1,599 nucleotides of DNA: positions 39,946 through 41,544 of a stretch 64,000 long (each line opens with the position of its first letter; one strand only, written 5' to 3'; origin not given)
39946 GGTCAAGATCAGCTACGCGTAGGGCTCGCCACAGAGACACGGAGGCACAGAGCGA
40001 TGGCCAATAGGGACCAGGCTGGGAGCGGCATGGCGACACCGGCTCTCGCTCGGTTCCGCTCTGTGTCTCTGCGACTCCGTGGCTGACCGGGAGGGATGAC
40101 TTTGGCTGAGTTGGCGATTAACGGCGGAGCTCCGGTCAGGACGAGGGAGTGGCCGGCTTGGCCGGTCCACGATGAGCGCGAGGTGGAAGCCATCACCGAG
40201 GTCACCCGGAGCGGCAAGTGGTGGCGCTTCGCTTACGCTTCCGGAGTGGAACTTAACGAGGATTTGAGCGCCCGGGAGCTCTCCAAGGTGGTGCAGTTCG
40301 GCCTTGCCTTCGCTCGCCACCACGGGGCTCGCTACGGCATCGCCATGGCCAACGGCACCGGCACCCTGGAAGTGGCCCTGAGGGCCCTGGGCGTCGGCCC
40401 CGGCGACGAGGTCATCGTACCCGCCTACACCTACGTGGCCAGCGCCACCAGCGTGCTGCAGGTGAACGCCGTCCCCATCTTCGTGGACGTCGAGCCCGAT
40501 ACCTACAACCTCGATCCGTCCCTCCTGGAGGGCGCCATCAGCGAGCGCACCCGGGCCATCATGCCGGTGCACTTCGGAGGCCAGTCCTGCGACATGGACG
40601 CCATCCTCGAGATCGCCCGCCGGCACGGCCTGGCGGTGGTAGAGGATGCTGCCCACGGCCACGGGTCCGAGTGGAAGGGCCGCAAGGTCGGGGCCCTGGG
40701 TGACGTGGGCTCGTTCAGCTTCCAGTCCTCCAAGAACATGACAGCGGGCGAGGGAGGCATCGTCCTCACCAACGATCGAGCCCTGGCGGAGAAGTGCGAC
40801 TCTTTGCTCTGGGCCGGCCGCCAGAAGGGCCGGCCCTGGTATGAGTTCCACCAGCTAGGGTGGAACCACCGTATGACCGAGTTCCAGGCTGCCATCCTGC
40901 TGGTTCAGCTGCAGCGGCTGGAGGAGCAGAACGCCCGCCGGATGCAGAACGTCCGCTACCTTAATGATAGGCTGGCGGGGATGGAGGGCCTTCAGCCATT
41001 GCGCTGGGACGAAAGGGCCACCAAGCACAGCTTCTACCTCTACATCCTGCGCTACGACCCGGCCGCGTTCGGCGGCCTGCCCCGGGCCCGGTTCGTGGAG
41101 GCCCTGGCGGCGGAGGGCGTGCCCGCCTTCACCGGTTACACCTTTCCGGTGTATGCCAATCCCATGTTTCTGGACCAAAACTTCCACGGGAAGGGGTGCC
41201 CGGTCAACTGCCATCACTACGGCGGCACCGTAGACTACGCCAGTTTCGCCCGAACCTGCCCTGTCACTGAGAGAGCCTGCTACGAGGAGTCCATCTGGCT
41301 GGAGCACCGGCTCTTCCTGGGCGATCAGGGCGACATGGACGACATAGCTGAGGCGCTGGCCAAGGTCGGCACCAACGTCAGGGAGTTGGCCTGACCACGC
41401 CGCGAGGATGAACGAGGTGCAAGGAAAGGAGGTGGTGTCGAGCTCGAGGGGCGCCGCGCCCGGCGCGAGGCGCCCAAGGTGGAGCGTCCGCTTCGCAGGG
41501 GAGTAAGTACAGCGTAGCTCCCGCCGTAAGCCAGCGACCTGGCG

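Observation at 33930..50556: Catabolic-looking island with four DegT-family aminotransferases, three Gfo/Idh/MocA dehydrogenases, an AAC(3)-like acetyltransferase, a ROK regulator and a sugar ABC importer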

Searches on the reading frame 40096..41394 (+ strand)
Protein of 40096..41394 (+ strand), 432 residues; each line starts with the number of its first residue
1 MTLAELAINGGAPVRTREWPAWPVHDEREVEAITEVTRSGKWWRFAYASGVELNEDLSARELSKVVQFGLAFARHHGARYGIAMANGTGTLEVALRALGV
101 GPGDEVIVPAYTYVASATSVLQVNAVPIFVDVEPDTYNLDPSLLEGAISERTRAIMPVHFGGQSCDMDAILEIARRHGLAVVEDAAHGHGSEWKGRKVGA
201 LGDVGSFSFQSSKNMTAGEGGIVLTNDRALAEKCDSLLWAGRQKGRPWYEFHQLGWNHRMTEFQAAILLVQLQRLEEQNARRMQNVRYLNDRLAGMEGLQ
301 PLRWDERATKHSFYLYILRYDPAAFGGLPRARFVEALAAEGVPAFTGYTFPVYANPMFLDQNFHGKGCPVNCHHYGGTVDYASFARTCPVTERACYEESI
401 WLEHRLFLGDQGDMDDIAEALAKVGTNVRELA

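Call 3: search_protein_families(library=pfam, proteins=[window:40096-41394:+])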
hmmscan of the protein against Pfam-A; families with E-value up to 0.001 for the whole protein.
window:40096-41394:+ (432 aa): 3 families
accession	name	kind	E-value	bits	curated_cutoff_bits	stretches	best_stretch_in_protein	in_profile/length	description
PF01041.23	DegT_DnrJ_EryC1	-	8.1e-104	348.1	19.8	1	63-365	24-324/360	DegT/DnrJ/EryC1/StrS aminotransferase family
PF00155.27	Aminotran_1_2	-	1.2e-06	28.4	19.7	1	74-303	53-294/361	Aminotransferase class I and II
PF01212.27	Beta_elim_lyase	-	0.00011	22.1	27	1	67-235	36-221/288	Beta-eliminating lyase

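Call 8: search_protein_families(library=ncbifam, proteins=[window:40096-41394:+], max_evalue=0.001)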
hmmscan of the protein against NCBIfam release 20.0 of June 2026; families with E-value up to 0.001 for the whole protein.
window:40096-41394:+ (432 aa): 20 families
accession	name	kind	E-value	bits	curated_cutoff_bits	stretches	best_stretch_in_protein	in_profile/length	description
TIGR03588.1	PseC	equivalog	4.6e-67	226.6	423.5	1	64-368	31-345/380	UDP-4-amino-4,6-dideoxy-N-acetyl-beta-L-altrosamine transaminase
NF008658.2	PRK11658.1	equivalog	1e-65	221.9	631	1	67-343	37-319/379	UDP-4-amino-4-deoxy-L-arabinose aminotransferase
NF008687.0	PRK11706.1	equivalog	1.2e-61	208.6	375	1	83-348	51-320/375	dTDP-4-amino-4,6-dideoxygalactose transaminase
TIGR04181.1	NHT_00031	hypoth_equivalog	2.1e-60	204.5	420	1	65-344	32-322/359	LegC family aminotransferase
TIGR02379.1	ECA_wecE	subfamily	8.3e-55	186.1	434.85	1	73-299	41-274/376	dTDP-4-amino-4,6-dideoxy-D-glucose transaminase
TIGR04427.1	PLP_DesI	equivalog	2.3e-51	175.1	650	1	67-351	56-333/390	dTDP-4-dehydro-6-deoxyglucose aminotransferase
NF011936.0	PRK15407.1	equivalog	9.3e-48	163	423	2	99-242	109-252/440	lipopolysaccharide biosynthesis protein RfbH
NF004770.0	PRK06108.1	subfamily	6.5e-09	35.1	422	1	82-185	100-210/396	pyridoxal phosphate-dependent aminotransferase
NF005817.0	PRK07683.1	equivalog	9.6e-08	31.1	575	1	86-156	97-166/387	aminotransferase A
NF006488.0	PRK08912.1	equivalog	4.8e-07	29.1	498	1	88-156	97-164/387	aminotransferase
NF005305.0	PRK06836.1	equivalog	1.2e-06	28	376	1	31-156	57-175/396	pyridoxal phosphate-dependent aminotransferase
NF005816.0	PRK07682.1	equivalog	1.3e-06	27.4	620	1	88-184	100-202/390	aminotransferase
NF041364.1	GntC_guanitoxin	equivalog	1.9e-06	27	415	1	96-186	77-175/356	guanitoxin biosynthesis PLP-dependent (S)-gamma-hydroxy-L-arginine cyclodehydratase GntC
NF006569.0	PRK09082.1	subfamily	2.9e-05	23.3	420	1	73-186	85-204/386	methionine aminotransferase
NF004621.0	PRK05957.1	equivalog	3.3e-05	22.8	498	1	100-158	110-167/389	pyridoxal phosphate-dependent aminotransferase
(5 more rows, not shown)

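Call 13: search_solved_structures(query=window:40096-41394:+, max_evalue=1e-20)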
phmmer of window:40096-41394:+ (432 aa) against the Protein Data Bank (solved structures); distinct sequences matched with E-value up to 1e-20: 50.
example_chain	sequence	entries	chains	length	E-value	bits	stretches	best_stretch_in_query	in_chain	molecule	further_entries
5w71_A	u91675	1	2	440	1.3e-80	274.8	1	14-424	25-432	L-glutamine:2-deoxy-scyllo-inosose aminotransferase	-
2c7t_A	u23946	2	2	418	2.6e-80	273.7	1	18-424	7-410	GLUTAMINE-2-DEOXY-SCYLLO-INOSOSE AMINOTRANSFERASE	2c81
5w70_A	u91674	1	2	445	1.6e-76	261.3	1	4-424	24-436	L-glutamine:2-deoxy-scyllo-inosose aminotransferase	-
1b9i_A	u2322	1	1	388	9.1e-72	245.6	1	16-423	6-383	PROTEIN (3-AMINO-5-HYDROXYBENZOIC ACID SYNTHASE)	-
1b9h_A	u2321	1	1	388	9.6e-72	245.5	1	16-422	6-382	PROTEIN (3-AMINO-5-HYDROXYBENZOIC ACID SYNTHASE)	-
3bn1_A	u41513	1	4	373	3.9e-68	233.6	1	65-355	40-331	Perosamine synthetase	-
3dr7_A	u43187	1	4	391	4.5e-68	233.4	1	65-355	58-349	Putative perosamine synthetase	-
3dr4_A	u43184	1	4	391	3e-67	230.7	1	65-355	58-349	Putative perosamine synthetase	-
8gyh_B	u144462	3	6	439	8e-66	226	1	72-427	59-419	DegT/DnrJ/EryC1/StrS family aminotransferase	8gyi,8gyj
7b0d_A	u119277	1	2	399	3e-62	214.2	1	67-322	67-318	Glutamine--scyllo-inositol transaminase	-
8sng_A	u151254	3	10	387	1.6e-54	188.8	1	71-350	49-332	UDP-4-amino-4-deoxy-L-arabinose--oxoglutarate aminotransferase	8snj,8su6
3frk_A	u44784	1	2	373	9.7e-54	186.2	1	68-364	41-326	QdtB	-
2oga_A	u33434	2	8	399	1.3e-53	185.7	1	68-359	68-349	Transaminase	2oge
7l7x_AAA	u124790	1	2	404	1.9e-53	185.2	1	65-359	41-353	DegT/DnrJ/EryC1/StrS aminotransferase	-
1mdo_A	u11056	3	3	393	3.7e-53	184.3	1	68-347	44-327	ArnB aminotransferase | UDP-4-amino-4-deoxy-L-arabinose--oxoglutarate aminotransferase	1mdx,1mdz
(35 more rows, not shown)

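Call 19: find_homologous_proteins(query=window:40096-41394:+, max_evalue=1e-30)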
Query window:40096-41394:+ (432 aa): 7940 proteins with E <= 1e-30 among 8000 candidates; the best 120 are listed.
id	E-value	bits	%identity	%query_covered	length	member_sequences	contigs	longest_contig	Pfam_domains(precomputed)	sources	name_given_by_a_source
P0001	1.2e-272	923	91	99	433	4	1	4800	PF00155.28,PF01041.24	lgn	-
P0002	3.9e-265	898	88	99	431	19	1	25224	PF00155.28,PF01212.28,PF01041.24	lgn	-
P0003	1.8e-257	872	83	100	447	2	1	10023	PF00155.28,PF01212.28,PF01041.24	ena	-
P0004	9.1e-252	854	84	99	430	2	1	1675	PF00155.28,PF01212.28,PF01041.24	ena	-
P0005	1.1e-247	840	83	99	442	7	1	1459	PF00155.28,PF01212.28,PF01041.24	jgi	-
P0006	1.3e-246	837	81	100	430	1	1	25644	PF00155.28,PF01041.24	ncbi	ncbi:MAG: DegT/DnrJ/EryC1/StrS family aminotransferase [Anaerolineae bacterium]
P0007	1.0e-244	830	81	100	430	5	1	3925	PF00155.28,PF01212.28,PF01041.24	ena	-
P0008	2.3e-239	813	81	99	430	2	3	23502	PF00155.28,PF01212.28,PF01041.24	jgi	-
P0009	7.5e-223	758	72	99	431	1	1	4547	PF00155.28,PF01212.28,PF01041.24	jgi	-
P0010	8.6e-215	732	70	100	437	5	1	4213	PF00155.28,PF01212.28,PF01053.27,PF01041.24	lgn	-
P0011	1.2e-214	731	72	99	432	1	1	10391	PF00155.28,PF01212.28,PF01041.24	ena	-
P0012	3.4e-214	730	71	99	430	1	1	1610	PF00155.28,PF01212.28,PF01041.24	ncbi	-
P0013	1.7e-213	728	71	99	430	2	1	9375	PF00155.28,PF01212.28,PF01041.24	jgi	jgi:dTDP-4-amino-4,6-dideoxygalactose transaminase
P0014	6.3e-213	726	71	99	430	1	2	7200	PF00155.28,PF01212.28,PF01041.24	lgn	-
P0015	7.0e-212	722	69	99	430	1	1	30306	PF00155.28,PF01212.28,PF01041.24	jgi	jgi:dTDP-4-amino-4,6-dideoxygalactose transaminase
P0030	1.2e-192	659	63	99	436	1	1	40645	PF00155.28,PF01212.28,PF01053.27,PF01041.24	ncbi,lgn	ncbi:MAG: DegT/DnrJ/EryC1/StrS family aminotransferase [Terriglobales bacterium]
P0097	9.8e-173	593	59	98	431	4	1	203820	PF00155.28,PF01212.28,PF01053.27,PF01041.24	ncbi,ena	-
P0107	9.0e-171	587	60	99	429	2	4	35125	PF00155.28,PF01212.28,PF01041.24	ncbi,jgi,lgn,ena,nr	ncbi:MAG TPA: DegT/DnrJ/EryC1/StrS family aminotransferase [Planctomycetota bacterium]|nr:DegT/DnrJ/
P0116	6.7e-170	584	58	99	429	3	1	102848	PF00155.28,PF01041.24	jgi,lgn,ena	-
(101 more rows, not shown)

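Call 20: find_encoding_contigs(protein=P0006, flank=10000, max_places=2)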
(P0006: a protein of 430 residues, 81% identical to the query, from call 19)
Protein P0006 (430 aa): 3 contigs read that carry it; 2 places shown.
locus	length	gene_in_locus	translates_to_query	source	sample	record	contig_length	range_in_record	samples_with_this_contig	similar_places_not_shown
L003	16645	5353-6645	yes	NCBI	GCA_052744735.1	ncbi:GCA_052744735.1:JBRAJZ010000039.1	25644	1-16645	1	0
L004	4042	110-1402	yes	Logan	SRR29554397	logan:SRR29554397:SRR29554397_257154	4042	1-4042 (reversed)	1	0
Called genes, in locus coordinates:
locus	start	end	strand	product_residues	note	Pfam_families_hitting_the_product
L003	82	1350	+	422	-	PF00480:ROK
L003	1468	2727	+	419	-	PF00266:Aminotran_5 (weak), PF01041:DegT_DnrJ_EryC1, PF01053:Cys_Met_Meta_PP (weak)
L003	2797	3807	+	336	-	PF01408:GFO_IDH_MocA, PF02894:GFO_IDH_MocA_C, PF22725:GFO_IDH_MocA_C3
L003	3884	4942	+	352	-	PF01408:GFO_IDH_MocA, PF22725:GFO_IDH_MocA_C3, PF02894:GFO_IDH_MocA_C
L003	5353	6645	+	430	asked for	PF01041:DegT_DnrJ_EryC1, PF00155:Aminotran_1_2 (weak)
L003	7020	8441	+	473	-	PF01547:SBP_bac_1, PF13416:SBP_bac_8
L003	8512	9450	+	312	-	PF00528:BPD_transp_1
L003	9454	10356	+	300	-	PF00528:BPD_transp_1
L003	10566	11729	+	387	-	PF01408:GFO_IDH_MocA, PF21252:Glyco_hydro_109_C, PF22725:GFO_IDH_MocA_C3, PF02894:GFO_IDH_MocA_C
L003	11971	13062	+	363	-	PF01841:Transglut_core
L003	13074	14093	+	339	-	PF01408:GFO_IDH_MocA, PF03447:NAD_binding_3 (weak), PF02894:GFO_IDH_MocA_C, PF22725:GFO_IDH_MocA_C3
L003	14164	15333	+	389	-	PF01041:DegT_DnrJ_EryC1, PF01212:Beta_elim_lyase (weak)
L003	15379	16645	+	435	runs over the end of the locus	PF00583:Acetyltransf_1 (weak), PF13527:Acetyltransf_9, PF13508:Acetyltransf_7 (weak)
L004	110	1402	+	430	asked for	PF01041:DegT_DnrJ_EryC1, PF00155:Aminotran_1_2 (weak)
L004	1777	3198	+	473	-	PF01547:SBP_bac_1, PF13416:SBP_bac_8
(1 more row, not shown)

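Call 21: find_encoding_contigs(protein=P0030, flank=10000, max_places=2)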
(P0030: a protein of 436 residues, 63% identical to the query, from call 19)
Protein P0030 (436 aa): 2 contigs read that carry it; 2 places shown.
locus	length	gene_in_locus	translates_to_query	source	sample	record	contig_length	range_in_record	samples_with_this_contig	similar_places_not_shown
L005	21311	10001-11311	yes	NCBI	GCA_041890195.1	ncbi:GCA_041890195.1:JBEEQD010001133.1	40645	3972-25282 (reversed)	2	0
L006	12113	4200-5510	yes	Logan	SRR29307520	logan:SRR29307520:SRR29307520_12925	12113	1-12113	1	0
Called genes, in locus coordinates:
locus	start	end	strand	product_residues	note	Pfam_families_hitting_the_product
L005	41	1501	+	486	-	PF00463:ICL, PF13714:PEP_mutase, PF00463:ICL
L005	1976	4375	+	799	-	-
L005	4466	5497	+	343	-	PF00356:LacI, PF00532:Peripla_BP_1, PF13407:Peripla_BP_4, PF13377:Peripla_BP_3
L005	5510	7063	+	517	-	PF00370:FGGY_N, PF01869:BcrAD_BadFG (faint), PF02782:FGGY_C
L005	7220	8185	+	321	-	-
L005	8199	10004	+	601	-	PF00474:SSF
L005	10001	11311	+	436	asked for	PF00155:Aminotran_1_2, PF01041:DegT_DnrJ_EryC1, PF01212:Beta_elim_lyase, PF01053:Cys_Met_Meta_PP (weak)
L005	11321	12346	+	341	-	PF01408:GFO_IDH_MocA, PF22725:GFO_IDH_MocA_C3, PF02894:GFO_IDH_MocA_C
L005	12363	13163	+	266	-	PF02585:PIG-L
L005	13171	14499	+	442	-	PF04734:Ceramidase_alk (weak)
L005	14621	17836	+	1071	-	PF13620:CarboxypepD_reg, PF13715:CarbopepD_reg_2 (weak), PF07715:Plug (weak), PF25183:OMP_b-brl_4, PF00593:TonB_dep_Rec_b-barrel (weak)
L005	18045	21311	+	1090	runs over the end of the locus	PF13620:CarboxypepD_reg, PF25183:OMP_b-brl_4, PF00593:TonB_dep_Rec_b-barrel (weak)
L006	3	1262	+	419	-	?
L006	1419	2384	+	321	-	-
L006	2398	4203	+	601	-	PF00474:SSF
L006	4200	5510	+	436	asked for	PF00155:Aminotran_1_2, PF01041:DegT_DnrJ_EryC1, PF01212:Beta_elim_lyase, PF01053:Cys_Met_Meta_PP (weak)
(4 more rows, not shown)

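Call 22: find_encoding_contigs(protein=P0107, flank=10000, max_places=2)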
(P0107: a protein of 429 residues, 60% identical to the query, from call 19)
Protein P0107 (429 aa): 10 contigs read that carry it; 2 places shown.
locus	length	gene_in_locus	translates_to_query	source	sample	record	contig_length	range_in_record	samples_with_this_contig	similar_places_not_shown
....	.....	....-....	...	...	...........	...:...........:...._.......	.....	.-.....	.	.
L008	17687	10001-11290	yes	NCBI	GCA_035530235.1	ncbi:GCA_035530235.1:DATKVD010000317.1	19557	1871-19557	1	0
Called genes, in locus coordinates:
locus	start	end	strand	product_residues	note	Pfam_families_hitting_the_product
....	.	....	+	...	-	?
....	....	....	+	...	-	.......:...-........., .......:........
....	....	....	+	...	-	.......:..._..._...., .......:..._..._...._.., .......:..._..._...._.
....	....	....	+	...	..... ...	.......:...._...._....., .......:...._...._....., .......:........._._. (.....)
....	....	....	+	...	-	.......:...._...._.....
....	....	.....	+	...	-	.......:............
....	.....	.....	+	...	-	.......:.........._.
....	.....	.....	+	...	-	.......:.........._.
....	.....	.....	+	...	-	-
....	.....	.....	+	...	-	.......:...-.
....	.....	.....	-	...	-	-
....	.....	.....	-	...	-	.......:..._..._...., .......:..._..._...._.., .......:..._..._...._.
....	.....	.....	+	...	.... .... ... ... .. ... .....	-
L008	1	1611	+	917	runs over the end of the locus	PF22680:Glyco_hydro_123_N_2 (weak), PF13320:GH123_cat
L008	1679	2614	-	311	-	PF13385:Laminin_G_3 (weak)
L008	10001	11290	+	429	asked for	PF01041:DegT_DnrJ_EryC1, PF01212:Beta_elim_lyase, PF00155:Aminotran_1_2 (faint)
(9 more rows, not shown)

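Call 24: find_encoding_contigs(protein=P0097, flank=10000, max_places=1)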
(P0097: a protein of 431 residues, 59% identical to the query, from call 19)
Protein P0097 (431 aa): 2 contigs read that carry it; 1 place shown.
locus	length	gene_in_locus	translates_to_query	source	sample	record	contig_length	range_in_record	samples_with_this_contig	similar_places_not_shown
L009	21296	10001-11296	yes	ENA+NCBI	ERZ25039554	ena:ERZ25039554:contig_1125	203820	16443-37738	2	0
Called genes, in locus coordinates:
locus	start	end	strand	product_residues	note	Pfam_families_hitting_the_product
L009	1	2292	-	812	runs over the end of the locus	PF07483:W_rich_C (faint)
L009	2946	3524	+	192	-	PF00239:Resolvase, PF13936:HTH_38 (weak)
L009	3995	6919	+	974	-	PF25183:OMP_b-brl_4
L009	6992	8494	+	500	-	PF00728:Glyco_hydro_20 (weak)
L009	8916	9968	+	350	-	PF00356:LacI, PF00532:Peripla_BP_1, PF13407:Peripla_BP_4, PF13377:Peripla_BP_3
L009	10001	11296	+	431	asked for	PF00155:Aminotran_1_2 (weak), PF01041:DegT_DnrJ_EryC1, PF01053:Cys_Met_Meta_PP (weak), PF01212:Beta_elim_lyase (weak)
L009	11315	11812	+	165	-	PF01408:GFO_IDH_MocA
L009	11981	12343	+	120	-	-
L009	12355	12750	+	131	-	-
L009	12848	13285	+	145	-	-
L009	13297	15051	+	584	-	PF00474:SSF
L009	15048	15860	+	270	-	PF02585:PIG-L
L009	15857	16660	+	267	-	PF04734:Ceramidase_alk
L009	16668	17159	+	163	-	-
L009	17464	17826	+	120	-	PF01909:NTP_transf_2, PF18765:Polbeta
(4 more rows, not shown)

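Call 25: find_encoding_contigs(protein=P0116, flank=10000, max_places=1)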
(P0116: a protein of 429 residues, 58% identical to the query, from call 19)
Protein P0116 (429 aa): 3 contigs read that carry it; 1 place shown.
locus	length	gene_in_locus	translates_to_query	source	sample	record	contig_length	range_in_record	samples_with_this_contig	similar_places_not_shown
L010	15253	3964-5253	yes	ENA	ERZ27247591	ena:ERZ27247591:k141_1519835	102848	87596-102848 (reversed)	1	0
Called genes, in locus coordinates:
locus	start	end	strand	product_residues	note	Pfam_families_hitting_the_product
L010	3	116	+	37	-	?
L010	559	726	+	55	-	-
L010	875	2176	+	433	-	PF00072:Response_reg, PF00211:Guanylate_cyc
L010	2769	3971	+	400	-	PF00480:ROK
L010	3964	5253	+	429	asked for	PF01041:DegT_DnrJ_EryC1, PF00155:Aminotran_1_2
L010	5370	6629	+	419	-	PF01547:SBP_bac_1, PF13416:SBP_bac_8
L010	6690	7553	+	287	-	PF00528:BPD_transp_1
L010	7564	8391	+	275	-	PF00528:BPD_transp_1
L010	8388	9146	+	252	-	PF04909:Amidohydro_2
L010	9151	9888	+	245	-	PF01026:TatD_DNase, PF04909:Amidohydro_2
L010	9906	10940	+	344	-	PF01408:GFO_IDH_MocA, PF02894:GFO_IDH_MocA_C (weak), PF22725:GFO_IDH_MocA_C3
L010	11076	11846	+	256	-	PF12796:Ank_2, PF13606:Ank_3 (faint), PF13857:Ank_5 (weak), PF00023:Ank (weak), PF12796:Ank_2, PF13637:Ank_4 (weak)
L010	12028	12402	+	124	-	-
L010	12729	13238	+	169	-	PF12796:Ank_2, PF13857:Ank_5 (weak), PF00023:Ank (weak), PF13637:Ank_4 (weak), PF00023:Ank (weak), PF12796:Ank_2, PF13857:Ank_5, PF00023:Ank (weak), +1 more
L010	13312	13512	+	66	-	-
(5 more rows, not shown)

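Call 58: find_related_loci(query=A3, collection=genome_contigs, flank=8000)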
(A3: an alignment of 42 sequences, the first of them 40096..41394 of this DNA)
Query A3 (432 aa) in genome_contigs; peptide patterns used: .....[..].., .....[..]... (x = any residue, [..] = any of these).
600 stretches matched a pattern (row limit reached: there are more); 516 encode a relative of the query (tblastn E <= 1e-3); the best 80 are kept; 80 distinct loci.
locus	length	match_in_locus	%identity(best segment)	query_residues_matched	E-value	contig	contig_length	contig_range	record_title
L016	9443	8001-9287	88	3-431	0e+0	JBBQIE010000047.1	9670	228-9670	MAG: Anaerolineae bacterium isolate Co_metawrap_836 Cmw_836_k141_18277322_length_9670_cov_8.0000, whole genome shotgun s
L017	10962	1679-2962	69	2-428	0e+0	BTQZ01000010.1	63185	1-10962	MAG: Anaerolineae bacterium BMS9Abin28 DNA, NODE_44_length_63185, whole genome shotgun sequence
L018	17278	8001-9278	63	3-431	0e+0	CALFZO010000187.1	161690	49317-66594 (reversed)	MAG TPA_asm: uncultured Anaerolineales bacterium isolate SRR1506987_bin.41_CONCOCT_v1.1_MAG genome assembly, contig: ERZ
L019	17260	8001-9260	58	3-424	6e-169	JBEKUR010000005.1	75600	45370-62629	MAG: Terriglobia bacterium isolate SPRUCE 586 SPRUCE_586_5, whole genome shotgun sequence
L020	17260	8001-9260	59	3-424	1e-168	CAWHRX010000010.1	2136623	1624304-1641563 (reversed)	MAG: uncultured Acidobacteriota bacterium isolate MFD05580.bin.1.127 genome assembly, contig: contig_4719, whole genome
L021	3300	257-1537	59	2-431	3e-172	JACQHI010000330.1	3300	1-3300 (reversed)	MAG: Lentisphaerae bacterium isolate NC_groundwater_1095_Ag_S2p5_61_52 S_2p5_S6_coassembly_k141_3391579, whole genome sh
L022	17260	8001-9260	56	3-424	5e-164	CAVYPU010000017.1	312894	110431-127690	MAG: uncultured Acidobacteriota bacterium isolate MFD05512.bin.2.159 genome assembly, contig: contig_31507, whole genome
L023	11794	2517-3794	57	3-431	3e-163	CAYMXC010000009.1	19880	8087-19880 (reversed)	MAG TPA_asm: uncultured Phycisphaerae bacterium isolate SRP167436_co1_20 genome assembly, contig: NODE_4215_length_19880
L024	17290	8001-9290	56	2-431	5e-163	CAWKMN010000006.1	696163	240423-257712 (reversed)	MAG: uncultured Chloroflexia bacterium isolate MFD03899.bin.1.130 genome assembly, contig: contig_4739, whole genome sho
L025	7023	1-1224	57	15-424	1e-163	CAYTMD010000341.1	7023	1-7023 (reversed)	MAG TPA_asm: uncultured Acidobacteriota bacterium isolate binchicken_co3_23 genome assembly, contig: NODE_35131_length_7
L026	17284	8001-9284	57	3-431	1e-161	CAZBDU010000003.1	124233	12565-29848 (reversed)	MAG TPA_asm: uncultured Spirochaetaceae bacterium isolate binchicken_co178_265 genome assembly, contig: NODE_276_length_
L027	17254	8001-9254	54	3-424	9e-161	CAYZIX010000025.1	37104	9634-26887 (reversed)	MAG TPA_asm: uncultured Candidatus Solibacter sp. isolate SRP216815_co1_200 genome assembly, contig: NODE_1189_length_37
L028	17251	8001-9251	56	3-424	4e-160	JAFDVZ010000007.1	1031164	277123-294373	MAG: Acidobacteria bacterium isolate SZAS TMP-7 ACID-TMP-2__7__length-1031164, whole genome shotgun sequence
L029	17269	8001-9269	55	3-432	3e-159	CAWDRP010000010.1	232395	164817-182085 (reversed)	MAG: uncultured Acidobacteriota bacterium isolate MFD04492.bin.1.1 genome assembly, contig: contig_29910, whole genome s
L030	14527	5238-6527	57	1-432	4e-159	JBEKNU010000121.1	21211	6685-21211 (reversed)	MAG: Terriglobia bacterium isolate SPRUCE 424 SPRUCE_424_121, whole genome shotgun sequence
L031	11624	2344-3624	57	2-431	6e-157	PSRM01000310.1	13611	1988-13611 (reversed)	MAG: Verrucomicrobia bacterium isolate Amazon FNV 2010 0 4 contig_75_35827834_length_13611_multi_8_in_1_out_1, whole gen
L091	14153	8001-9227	49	3-431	4e-121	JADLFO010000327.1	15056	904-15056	MAG: Caldilineaceae bacterium isolate SJ384 c_000001367875, whole genome shotgun sequence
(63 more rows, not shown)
